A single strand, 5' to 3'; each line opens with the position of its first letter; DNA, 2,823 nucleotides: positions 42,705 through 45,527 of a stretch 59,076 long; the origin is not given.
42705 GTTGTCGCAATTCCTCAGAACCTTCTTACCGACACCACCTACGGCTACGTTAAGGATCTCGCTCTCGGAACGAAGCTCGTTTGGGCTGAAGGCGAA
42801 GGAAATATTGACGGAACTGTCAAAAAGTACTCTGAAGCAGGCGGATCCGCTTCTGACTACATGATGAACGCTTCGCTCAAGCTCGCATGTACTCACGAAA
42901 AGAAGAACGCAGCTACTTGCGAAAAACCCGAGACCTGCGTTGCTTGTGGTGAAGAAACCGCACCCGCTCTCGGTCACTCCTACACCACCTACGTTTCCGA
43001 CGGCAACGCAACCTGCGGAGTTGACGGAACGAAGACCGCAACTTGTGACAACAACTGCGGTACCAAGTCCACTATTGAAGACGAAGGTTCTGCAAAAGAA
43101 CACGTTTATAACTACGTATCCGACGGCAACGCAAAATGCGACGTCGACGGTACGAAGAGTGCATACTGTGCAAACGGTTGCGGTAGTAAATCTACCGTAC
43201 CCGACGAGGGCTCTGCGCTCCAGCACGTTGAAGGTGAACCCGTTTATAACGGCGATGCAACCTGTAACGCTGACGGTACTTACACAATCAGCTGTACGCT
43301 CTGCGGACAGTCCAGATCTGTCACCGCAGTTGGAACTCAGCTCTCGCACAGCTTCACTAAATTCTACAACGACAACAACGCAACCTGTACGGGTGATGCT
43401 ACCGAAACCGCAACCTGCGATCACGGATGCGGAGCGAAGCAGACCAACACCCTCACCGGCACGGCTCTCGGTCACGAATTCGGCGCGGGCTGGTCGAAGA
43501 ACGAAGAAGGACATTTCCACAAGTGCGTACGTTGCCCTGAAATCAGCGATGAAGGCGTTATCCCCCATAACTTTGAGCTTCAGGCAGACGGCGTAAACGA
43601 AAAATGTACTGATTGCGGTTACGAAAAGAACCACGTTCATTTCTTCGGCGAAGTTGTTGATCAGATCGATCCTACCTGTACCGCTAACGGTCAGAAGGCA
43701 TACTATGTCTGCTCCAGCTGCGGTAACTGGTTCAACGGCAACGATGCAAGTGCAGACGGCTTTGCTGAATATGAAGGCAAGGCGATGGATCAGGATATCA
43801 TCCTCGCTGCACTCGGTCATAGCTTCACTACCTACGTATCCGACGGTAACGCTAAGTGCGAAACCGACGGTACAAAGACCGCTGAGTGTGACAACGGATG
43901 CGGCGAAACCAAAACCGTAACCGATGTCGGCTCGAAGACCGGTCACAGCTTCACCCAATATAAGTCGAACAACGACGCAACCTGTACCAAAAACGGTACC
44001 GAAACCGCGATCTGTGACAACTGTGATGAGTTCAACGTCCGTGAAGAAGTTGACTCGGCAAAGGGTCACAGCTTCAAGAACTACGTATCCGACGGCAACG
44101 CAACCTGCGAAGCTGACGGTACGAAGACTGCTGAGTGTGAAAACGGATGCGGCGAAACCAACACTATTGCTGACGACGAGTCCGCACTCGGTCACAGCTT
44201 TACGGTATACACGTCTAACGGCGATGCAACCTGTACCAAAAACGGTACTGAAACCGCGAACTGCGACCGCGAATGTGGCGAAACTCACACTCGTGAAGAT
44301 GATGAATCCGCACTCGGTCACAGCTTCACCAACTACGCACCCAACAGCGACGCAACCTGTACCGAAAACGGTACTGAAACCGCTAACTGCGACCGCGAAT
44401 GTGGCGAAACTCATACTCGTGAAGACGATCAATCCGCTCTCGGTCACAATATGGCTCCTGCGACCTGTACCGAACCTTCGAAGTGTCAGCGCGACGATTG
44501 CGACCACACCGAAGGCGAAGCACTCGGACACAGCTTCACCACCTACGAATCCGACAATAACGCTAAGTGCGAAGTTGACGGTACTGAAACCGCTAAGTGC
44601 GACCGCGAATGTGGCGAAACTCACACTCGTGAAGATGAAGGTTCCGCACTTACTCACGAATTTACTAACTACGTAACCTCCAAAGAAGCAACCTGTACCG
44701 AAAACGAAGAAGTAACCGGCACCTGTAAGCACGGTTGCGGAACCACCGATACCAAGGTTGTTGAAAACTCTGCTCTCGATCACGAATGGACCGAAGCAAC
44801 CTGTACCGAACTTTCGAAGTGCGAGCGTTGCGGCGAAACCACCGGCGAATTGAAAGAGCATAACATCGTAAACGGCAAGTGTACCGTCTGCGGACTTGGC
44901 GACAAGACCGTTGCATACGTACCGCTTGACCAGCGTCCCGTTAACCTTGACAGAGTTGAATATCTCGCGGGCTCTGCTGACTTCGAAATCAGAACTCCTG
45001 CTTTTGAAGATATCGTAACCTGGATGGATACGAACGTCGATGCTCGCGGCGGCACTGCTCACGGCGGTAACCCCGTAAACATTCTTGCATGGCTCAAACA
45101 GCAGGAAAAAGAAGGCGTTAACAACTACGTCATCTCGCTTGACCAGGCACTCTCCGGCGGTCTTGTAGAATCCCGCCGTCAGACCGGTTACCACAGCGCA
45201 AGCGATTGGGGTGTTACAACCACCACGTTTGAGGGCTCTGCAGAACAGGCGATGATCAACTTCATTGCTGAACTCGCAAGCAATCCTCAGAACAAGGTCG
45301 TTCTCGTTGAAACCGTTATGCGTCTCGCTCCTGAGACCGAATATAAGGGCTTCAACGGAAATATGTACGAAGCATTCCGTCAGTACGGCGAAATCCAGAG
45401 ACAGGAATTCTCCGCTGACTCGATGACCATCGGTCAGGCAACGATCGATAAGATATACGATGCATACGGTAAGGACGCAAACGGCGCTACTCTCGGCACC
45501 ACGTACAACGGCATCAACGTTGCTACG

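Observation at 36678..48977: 12.3-kb single gene for a 4099-aa secreted mosaic protein with its own consensus promoter and strong terminator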

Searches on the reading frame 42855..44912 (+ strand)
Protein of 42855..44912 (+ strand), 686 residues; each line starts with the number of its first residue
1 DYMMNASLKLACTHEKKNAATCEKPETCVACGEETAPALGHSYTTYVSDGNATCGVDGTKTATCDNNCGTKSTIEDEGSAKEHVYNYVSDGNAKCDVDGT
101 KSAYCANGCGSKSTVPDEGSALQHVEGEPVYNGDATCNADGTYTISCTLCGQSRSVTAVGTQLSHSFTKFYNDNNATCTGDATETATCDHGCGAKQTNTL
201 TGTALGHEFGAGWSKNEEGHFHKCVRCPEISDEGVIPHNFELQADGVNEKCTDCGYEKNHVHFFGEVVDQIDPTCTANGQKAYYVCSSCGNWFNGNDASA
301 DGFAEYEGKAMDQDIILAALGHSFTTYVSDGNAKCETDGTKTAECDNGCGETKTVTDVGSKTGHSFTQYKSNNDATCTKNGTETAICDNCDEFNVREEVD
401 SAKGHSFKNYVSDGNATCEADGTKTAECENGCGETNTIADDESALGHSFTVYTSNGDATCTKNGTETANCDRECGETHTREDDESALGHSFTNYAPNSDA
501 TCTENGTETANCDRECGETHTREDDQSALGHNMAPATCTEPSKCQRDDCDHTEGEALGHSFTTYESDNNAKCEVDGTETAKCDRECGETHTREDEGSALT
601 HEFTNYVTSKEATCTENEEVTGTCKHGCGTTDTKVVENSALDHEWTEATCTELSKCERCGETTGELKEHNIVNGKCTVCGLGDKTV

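Call 15: search_protein_families(library=pfam, proteins=[window:42855-44912:+], max_evalue=10)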
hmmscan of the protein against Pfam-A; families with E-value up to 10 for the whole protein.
window:42855-44912:+ (686 aa): 1 family
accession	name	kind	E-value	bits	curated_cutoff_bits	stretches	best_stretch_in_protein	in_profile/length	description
PF17067.10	RPS31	-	8.9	7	32.5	0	143-179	48-84/99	Ribosomal protein S31e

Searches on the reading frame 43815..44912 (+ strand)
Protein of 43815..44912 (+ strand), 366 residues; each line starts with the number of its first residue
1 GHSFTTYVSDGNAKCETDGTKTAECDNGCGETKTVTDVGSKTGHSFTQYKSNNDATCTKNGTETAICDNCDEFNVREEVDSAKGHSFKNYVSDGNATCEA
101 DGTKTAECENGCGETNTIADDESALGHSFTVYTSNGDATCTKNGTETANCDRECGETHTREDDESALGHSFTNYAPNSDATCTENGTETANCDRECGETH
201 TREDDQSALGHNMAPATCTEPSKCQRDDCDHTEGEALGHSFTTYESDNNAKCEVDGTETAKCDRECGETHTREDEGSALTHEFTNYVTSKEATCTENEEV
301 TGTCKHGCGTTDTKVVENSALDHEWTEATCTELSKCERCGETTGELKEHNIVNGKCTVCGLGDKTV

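Call 69: search_solved_structures(query=window:43815-44912:+, max_evalue=10)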
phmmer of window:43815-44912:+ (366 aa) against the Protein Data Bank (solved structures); distinct sequences matched with E-value up to 10: 0.

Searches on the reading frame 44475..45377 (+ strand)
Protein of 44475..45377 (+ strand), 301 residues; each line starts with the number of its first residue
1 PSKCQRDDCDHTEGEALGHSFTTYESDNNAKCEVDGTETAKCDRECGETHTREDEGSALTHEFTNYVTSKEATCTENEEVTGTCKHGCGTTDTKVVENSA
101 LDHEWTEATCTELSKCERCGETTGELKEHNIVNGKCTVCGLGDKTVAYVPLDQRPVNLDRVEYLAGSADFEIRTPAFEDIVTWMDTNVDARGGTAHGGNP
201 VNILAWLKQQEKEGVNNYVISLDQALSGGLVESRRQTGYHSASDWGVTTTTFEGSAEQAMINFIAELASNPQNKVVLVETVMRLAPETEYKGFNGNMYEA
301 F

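Call 93: find_related_loci(query=window:44475-45377:+, collection=metagenome_contigs, flank=10000)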
Query window:44475-45377:+ (301 aa) in metagenome_contigs; peptide patterns used: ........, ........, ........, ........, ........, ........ (x = any residue, [..] = any of these).
76 stretches matched a pattern; 2 encode a relative of the query (tblastn E <= 1e-3); 2 distinct loci.
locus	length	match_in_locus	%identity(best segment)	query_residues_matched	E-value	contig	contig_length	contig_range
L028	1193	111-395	37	2-96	2e-11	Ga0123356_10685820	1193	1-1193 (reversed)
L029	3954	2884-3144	43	16-140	3e-7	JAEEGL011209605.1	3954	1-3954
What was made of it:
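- The Cys2-to-DUF4127 junction (about aa 2742) has no independent assembly support (call 93). The Cys2-to-D1 junction is not seen in any other assembly (call 93).
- Tried and rejected: The metagenome scan with the Cys2-to-D1 junction found no close relative (call 93).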
